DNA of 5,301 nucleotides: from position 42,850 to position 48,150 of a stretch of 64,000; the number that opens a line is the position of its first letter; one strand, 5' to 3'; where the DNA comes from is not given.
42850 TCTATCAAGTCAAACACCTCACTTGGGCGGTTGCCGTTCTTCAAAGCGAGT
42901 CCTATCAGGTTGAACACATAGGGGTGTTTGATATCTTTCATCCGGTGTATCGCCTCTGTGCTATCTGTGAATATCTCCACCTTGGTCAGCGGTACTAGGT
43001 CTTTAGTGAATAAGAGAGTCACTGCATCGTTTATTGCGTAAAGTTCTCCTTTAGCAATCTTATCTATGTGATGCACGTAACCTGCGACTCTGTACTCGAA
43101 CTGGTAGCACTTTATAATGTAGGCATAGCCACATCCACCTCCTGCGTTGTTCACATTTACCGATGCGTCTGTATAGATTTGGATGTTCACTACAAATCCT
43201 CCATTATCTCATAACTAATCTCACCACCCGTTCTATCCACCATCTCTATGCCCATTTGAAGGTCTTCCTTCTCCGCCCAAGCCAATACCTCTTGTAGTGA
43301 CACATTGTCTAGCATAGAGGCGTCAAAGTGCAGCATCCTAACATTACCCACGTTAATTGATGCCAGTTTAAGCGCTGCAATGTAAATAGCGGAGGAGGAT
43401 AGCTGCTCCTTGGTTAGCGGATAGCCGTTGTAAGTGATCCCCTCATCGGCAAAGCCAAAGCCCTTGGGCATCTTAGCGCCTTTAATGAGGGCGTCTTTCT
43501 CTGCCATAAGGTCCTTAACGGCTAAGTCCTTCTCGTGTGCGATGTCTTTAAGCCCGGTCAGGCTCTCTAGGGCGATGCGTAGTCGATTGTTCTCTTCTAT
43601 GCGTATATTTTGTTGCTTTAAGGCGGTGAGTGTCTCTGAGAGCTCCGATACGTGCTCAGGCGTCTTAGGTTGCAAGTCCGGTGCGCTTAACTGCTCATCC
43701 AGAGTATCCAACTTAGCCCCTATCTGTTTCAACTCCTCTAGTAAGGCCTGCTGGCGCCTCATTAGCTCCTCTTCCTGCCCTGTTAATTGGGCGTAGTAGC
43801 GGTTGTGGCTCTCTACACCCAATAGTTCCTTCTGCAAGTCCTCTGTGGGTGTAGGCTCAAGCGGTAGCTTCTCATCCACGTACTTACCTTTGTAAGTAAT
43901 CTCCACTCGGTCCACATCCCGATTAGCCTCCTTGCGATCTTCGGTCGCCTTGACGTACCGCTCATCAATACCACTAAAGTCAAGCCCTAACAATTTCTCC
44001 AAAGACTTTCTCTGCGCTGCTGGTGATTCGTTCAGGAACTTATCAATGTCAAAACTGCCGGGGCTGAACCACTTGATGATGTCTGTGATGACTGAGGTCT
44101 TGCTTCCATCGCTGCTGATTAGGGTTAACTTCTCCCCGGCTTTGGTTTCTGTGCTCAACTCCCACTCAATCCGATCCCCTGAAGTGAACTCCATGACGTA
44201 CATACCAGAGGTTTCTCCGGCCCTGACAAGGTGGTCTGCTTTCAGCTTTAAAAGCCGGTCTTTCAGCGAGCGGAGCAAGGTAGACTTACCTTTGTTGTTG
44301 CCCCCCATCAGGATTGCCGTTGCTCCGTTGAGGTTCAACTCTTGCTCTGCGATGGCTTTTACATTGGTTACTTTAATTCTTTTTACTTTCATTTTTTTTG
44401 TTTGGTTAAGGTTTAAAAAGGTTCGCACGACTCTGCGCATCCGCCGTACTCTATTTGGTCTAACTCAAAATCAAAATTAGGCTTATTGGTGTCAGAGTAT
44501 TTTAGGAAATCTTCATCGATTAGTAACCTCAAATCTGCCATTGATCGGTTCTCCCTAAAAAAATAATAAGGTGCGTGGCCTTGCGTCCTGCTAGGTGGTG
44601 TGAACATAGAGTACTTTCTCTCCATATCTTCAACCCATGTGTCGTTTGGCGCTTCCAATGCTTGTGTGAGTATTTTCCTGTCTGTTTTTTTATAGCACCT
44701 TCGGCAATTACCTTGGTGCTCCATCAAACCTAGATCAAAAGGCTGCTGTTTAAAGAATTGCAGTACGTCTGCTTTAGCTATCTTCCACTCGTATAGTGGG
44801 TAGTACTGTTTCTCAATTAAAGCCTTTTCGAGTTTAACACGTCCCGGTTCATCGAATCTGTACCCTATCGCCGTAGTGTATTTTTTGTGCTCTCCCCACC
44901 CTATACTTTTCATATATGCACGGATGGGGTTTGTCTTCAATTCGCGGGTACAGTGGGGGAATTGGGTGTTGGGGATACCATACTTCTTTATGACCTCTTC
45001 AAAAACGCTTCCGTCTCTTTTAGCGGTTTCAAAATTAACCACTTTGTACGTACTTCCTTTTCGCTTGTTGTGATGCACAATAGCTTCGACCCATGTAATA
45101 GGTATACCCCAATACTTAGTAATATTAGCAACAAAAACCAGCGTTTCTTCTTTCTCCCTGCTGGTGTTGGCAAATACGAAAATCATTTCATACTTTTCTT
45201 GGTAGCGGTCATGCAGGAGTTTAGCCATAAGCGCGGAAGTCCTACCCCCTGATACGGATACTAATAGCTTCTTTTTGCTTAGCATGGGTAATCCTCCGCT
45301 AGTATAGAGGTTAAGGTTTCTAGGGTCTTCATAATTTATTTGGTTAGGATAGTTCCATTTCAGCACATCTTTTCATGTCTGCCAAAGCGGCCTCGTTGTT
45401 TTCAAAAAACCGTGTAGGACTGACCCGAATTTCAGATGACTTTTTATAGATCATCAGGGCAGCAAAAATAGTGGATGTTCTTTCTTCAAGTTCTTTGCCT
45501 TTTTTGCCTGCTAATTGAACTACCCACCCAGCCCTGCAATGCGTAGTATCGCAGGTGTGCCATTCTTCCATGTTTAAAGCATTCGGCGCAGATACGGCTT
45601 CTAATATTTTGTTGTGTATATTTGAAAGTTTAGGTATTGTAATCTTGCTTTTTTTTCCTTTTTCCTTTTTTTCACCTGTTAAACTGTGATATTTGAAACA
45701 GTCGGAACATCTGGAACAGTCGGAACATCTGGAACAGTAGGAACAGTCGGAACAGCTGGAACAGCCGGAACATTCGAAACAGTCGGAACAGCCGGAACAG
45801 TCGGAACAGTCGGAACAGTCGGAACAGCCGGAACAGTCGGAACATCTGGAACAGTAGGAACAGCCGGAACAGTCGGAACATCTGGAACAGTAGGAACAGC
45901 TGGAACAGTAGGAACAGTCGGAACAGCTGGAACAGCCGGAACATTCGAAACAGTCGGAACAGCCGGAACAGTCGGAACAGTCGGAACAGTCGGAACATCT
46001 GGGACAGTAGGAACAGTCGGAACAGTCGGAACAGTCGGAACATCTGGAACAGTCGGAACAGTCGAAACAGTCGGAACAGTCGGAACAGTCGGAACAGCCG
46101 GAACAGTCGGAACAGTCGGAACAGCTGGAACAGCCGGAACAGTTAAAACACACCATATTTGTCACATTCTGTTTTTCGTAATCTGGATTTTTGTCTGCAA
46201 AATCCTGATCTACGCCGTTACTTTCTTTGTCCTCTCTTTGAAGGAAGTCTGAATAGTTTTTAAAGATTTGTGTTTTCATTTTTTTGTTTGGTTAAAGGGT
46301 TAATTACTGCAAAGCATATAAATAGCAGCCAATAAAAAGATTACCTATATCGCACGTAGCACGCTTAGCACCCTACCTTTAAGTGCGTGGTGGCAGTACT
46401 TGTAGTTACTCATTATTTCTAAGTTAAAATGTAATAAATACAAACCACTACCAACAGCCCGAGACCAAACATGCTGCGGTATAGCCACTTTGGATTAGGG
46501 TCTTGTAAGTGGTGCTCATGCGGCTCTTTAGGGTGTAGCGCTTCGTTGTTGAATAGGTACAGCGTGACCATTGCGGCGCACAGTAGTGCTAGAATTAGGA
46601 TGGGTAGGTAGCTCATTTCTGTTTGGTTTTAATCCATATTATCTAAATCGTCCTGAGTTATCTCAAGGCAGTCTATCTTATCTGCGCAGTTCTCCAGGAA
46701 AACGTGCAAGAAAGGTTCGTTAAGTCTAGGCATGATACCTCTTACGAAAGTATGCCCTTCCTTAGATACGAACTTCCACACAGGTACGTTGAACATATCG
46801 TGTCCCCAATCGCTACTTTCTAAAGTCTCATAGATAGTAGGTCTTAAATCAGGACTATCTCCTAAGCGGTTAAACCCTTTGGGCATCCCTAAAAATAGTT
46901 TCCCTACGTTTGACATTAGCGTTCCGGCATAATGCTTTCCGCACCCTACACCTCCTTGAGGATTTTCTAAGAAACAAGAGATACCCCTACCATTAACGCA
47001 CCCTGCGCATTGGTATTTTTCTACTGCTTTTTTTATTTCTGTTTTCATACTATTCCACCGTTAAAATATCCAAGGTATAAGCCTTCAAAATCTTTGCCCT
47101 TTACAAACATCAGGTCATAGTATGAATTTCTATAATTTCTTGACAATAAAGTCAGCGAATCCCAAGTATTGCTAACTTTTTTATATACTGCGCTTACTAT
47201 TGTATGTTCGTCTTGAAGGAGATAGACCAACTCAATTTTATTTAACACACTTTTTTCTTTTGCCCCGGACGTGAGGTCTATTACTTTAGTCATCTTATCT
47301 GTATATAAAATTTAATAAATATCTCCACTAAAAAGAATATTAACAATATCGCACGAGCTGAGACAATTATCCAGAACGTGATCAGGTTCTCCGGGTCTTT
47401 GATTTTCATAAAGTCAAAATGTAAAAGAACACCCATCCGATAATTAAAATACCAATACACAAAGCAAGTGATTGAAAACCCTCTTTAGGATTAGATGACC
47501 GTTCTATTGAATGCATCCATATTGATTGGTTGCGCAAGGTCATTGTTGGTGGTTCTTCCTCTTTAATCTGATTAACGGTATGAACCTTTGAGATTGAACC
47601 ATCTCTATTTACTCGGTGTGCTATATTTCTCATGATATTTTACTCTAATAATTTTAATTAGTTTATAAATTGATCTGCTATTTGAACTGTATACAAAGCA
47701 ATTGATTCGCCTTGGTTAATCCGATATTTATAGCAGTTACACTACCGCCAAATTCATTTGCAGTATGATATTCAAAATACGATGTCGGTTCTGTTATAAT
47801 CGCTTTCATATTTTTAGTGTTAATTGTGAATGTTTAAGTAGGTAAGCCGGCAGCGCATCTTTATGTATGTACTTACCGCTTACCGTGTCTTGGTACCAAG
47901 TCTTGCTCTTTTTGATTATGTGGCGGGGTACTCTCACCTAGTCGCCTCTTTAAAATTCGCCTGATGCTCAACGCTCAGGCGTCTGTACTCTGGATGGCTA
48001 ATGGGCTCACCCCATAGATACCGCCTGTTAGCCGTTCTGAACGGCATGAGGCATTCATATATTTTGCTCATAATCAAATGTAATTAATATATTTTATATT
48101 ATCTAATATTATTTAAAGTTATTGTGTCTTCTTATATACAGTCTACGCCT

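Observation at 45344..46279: Protein built from about 50 tandem Cys-Ser-X tripeptides encoded by a 9-bp repeat array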

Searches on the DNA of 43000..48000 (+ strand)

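Call 6: search_dna_similar(query=window:43000-48000:+, collection=phages, mode=near, max_rows=15)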
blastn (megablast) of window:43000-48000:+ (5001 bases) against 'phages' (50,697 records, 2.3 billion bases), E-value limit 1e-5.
No match.
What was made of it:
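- Tried and rejected: Near-identical phages: megablast of the 5-kb neighbourhood against 50,697 phage records found nothing (call 6).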

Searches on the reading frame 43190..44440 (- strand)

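Call 4: search_protein_families(library=pfam, proteins=[window:43190-44440:-], max_evalue=1)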
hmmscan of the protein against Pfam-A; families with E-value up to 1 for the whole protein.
window:43190-44440:- (416 aa): 9 families
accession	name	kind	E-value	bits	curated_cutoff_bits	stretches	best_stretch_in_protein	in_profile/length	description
PF13175.12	AAA_15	-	2.3e-06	27.9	32.1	1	17-281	1-260/374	AAA ATPase domain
PF13555.12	AAA_29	-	0.015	15.4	27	1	20-56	2-39/61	P-loop containing region of AAA domain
PF13514.12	AAA_27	-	0.018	15.1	22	1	17-63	1-50/206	AAA domain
PF00005.33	ABC_tran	-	0.027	15.5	25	1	39-63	11-35/137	ABC transporter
PF10146.14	zf-C4H2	-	0.027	15.4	34.5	1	201-315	18-127/240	Zinc finger-containing protein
PF03193.22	RsgA_GTPase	-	0.035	14.4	30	1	14-63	81-130/174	RsgA GTPase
PF16326.10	ABC_tran_CTD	-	0.036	14.7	32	1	228-277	8-56/69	ABC transporter C-terminal domain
PF13476.12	AAA_23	-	0.082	14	27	1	21-250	1-176/201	AAA domain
PF02463.25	SMC_N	-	0.14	12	40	1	19-60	2-45/220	RecF/RecN/SMC N terminal domain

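Call 5: search_protein_families(library=phrogs, proteins=[window:43190-44440:-], max_evalue=0.1)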
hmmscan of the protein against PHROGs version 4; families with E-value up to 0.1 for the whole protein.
window:43190-44440:- (416 aa): 9 families
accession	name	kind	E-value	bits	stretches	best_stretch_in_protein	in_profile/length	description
phrog_1499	-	unknown function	2.5e-38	133.4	1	16-411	2-417/427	-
phrog_77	-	DNA, RNA and nucleotide metabolism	1.4e-10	41.3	2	11-75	290-361/967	SbcC-like subunit of palindrome specific endonuclease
phrog_8323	-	unknown function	1.1e-08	35.1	1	10-74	42-106/623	-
phrog_4747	-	unknown function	6.4e-06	26.5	1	17-295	1-233/610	-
phrog_9802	-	unknown function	9.2e-06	25.9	1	16-70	2-56/438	-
phrog_25363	-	unknown function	0.0001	23.4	1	15-60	3-48/77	-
phrog_7507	-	unknown function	0.00015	22.2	1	17-311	2-288/483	-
phrog_3940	-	unknown function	0.00064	19.6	1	17-61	3-47/537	-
phrog_21388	-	DNA, RNA and nucleotide metabolism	0.067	14.3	0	17-54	2-39/126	exonuclease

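Call 25: search_protein_families(library=ncbifam, proteins=[window:43190-44440:-], max_evalue=1)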
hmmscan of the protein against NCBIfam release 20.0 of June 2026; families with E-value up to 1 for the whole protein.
window:43190-44440:- (416 aa): 13 families
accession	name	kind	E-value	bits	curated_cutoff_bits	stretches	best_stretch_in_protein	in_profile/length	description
TIGR00611.2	recf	equivalog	6.2e-08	32.2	172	1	19-151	1-142/339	DNA replication/repair protein RecF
NF041760.1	PtuA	equivalog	1.8e-05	23.9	500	1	12-63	45-96/524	retron Ec78 anti-phage system effector ATPase PtuA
NF038234.1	retron_eff_Eco8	equivalog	5.9e-05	21.9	250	1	17-60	1-44/679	retron Eco8 family effector endonuclease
NF002572.0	PRK02224.1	equivalog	0.0045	15.3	1087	1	17-57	1-41/888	DNA double-strand break repair ATPase Rad50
NF047980.1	RoaM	exception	0.006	15.8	400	1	198-287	143-236/356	actin-based motility regulator RoaM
NF045487.1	ASRP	equivalog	0.0088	14.7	300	2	200-297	128-223/593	archaea-specific SMC-related protein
NF041035.1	Rad50_Halo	equivalog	0.0089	14.4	1000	1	17-57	1-41/883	DNA double-strand break repair ATPase Rad50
NF041774.1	tung_ATPbind_TupC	equivalog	0.011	14.7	400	1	27-60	13-47/319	tungstate ABC transporter ATP-binding protein TupC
TIGR01978.1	sufC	equivalog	0.054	12.9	212.8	1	23-60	9-47/243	Fe-S cluster assembly ATPase SufC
NF003661.0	PRK05291.1-3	equivalog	0.083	12.2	380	0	31-62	208-239/448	tRNA uridine-5-carboxymethylaminomethyl(34) synthesis GTPase MnmE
NF050108.1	galactan_ABC_ATP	equivalog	0.091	11.9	400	1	16-59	31-75/244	galactan export ABC transporter ATP-binding subunit Wzt/RfbE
TIGR01166.1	cbiO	subfamily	0.099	12.1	211.8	1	38-76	17-54/190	cobalt ABC transporter, ATP-binding protein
NF010068.0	PRK13548.1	equivalog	0.52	9.4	261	1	33-63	24-55/261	heme ABC transporter ATP-binding protein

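Call 26: search_protein_families(library=padloc, proteins=[window:43190-44440:-], max_evalue=1)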
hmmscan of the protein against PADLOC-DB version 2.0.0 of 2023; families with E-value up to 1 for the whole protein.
window:43190-44440:- (416 aa): 74 families (the best 25 are shown)
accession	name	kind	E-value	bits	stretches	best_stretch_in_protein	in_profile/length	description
PDLC02979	AriA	-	2.1e-09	35.7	1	17-294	1-271/373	-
PDLC00086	GajA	-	2.8e-07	27.7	1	17-72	1-52/600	AAA ATPase domain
PDLC00267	PtuA1|PtuA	-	3.4e-07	27.7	1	17-63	1-47/438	AAA ATPase domain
PDLC00271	PtuA1|PtuA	-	3.5e-07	28.1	1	17-68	1-52/421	AAA ATPase domain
PDLC02358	Old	-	4.3e-07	27.1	1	17-60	2-44/578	Old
PDLC00102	GajA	-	4.9e-07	26.6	1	17-60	1-44/532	AAA ATPase domain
PDLC03878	NsnB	-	6.9e-07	27.3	1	20-98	3-88/345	-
PDLC00299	PtuA1|PtuA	-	9.7e-07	26.1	1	5-69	41-105/535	AAA ATPase domain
PDLC00305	PtuA1|PtuA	-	2.7e-06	25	1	17-86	1-71/392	AAA ATPase domain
PDLC00069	GajA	-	2.9e-06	24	1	17-60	1-44/687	AAA ATPase domain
PDLC02913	ATPase_I-A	-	3.2e-06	24.6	1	7-69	42-104/508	-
PDLC02915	ATPase-Toprim_I-B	-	5.6e-06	23.4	1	17-60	1-43/623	-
PDLC00098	GajA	-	1.1e-05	22.4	1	17-60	1-44/534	AAA ATPase domain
PDLC00094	GajA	-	1.3e-05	21.9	1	17-72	1-55/569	AAA ATPase domain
PDLC00067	GajA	-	1.4e-05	21.8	1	17-60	3-45/604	AAA ATPase domain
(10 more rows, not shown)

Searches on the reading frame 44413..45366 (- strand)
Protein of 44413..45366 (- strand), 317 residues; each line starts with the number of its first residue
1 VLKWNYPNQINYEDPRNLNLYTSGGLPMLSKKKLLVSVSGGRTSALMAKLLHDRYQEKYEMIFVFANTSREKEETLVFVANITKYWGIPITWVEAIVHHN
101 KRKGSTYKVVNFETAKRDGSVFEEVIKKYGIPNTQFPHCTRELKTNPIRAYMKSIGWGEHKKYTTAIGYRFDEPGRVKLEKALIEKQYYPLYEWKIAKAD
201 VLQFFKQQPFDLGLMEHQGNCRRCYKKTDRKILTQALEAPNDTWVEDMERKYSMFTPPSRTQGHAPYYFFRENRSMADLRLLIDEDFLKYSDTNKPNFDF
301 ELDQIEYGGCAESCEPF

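Call 4: search_protein_families(library=pfam, proteins=[window:44413-45366:-], max_evalue=1)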
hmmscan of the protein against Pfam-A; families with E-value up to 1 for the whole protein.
window:44413-45366:- (317 aa): 3 families
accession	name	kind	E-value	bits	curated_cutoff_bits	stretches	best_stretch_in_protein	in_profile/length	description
PF01507.26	PAPS_reduct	-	1.2e-05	25.8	22.5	1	34-152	2-96/175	Phosphoadenosine phosphosulfate reductase domain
PF01171.26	ATP_bind_3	-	0.0037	17.5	27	1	33-128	1-94/182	PP-loop family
PF03054.22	tRNA_Me_trans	-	0.014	15.5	20.6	1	33-154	2-115/202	tRNA methyl transferase HUP domain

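Call 5: search_protein_families(library=phrogs, proteins=[window:44413-45366:-], max_evalue=0.1)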
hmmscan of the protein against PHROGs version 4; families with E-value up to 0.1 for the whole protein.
window:44413-45366:- (317 aa): 4 families
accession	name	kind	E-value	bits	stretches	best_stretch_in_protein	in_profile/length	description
phrog_424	-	moron, auxiliary metabolic gene and host takeover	1.4e-49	170.3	1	30-316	159-416/460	phosphoadenosine phosphosulfate reductase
phrog_33262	-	moron, auxiliary metabolic gene and host takeover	2.6e-31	109.6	1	36-279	5-240/495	phosphoadenosine phosphosulfate reductase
phrog_1741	-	moron, auxiliary metabolic gene and host takeover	0.0061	16.5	1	30-192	19-171/383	QueC-like queuosine biosynthesis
phrog_21169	-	unknown function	0.086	13.8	0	264-299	135-168/176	-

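Call 25: search_protein_families(library=ncbifam, proteins=[window:44413-45366:-], max_evalue=1)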
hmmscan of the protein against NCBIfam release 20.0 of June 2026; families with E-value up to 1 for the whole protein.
window:44413-45366:- (317 aa): 10 families
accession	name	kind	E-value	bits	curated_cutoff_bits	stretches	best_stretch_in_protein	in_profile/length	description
NF006327.0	PRK08557.1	equivalog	4.5e-06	25.7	366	2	116-195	239-323/415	hypothetical protein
TIGR02432.1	lysidine_TilS_N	equivalog_domain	0.00018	21.5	93.6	1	33-128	1-97/189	tRNA lysidine(34) synthetase TilS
NF010367.0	PRK13795.1-2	equivalog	0.0011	17.5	456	1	33-95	244-303/584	hypothetical protein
TIGR00420.1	trmU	equivalog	0.003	16.5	236.95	1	32-155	1-115/351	tRNA 2-thiouridine(34) synthase MnmA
TIGR00884.1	guaA_Cterm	equivalog_domain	0.0039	16.5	338.75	1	30-96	15-80/310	glutamine-hydrolyzing GMP synthase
NF010366.0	PRK13795.1-1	equivalog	0.013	13.7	745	0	35-95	270-329/667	hypothetical protein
NF001138.1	PRK00143.1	equivalog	0.015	14.2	284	1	34-156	2-113/345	tRNA 2-thiouridine(34) synthase MnmA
NF000848.1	PRK00074.1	equivalog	0.036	12.7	400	1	30-95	212-277/512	glutamine-hydrolyzing GMP synthase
NF002537.0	PRK02090.1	equivalog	0.13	11.8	154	1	32-109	41-115/244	phosphoadenylyl-sulfate reductase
TIGR00268.2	TIGR00268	equivalog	0.16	11.2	150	1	31-95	13-76/259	ATP-dependent sacrificial sulfur transferase LarE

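Call 26: search_protein_families(library=padloc, proteins=[window:44413-45366:-], max_evalue=1)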
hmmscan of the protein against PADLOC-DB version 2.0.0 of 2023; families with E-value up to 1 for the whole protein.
window:44413-45366:- (317 aa): 3 families
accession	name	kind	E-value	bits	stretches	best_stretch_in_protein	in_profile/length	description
PDLC02782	SspD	-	9.5e-15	53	1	35-208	3-154/277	SspD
PDLC00911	QueC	-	0.00079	17.6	1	31-105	5-77/190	QueC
PDLC02661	DndC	-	0.025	11.5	1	34-154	25-141/468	DndC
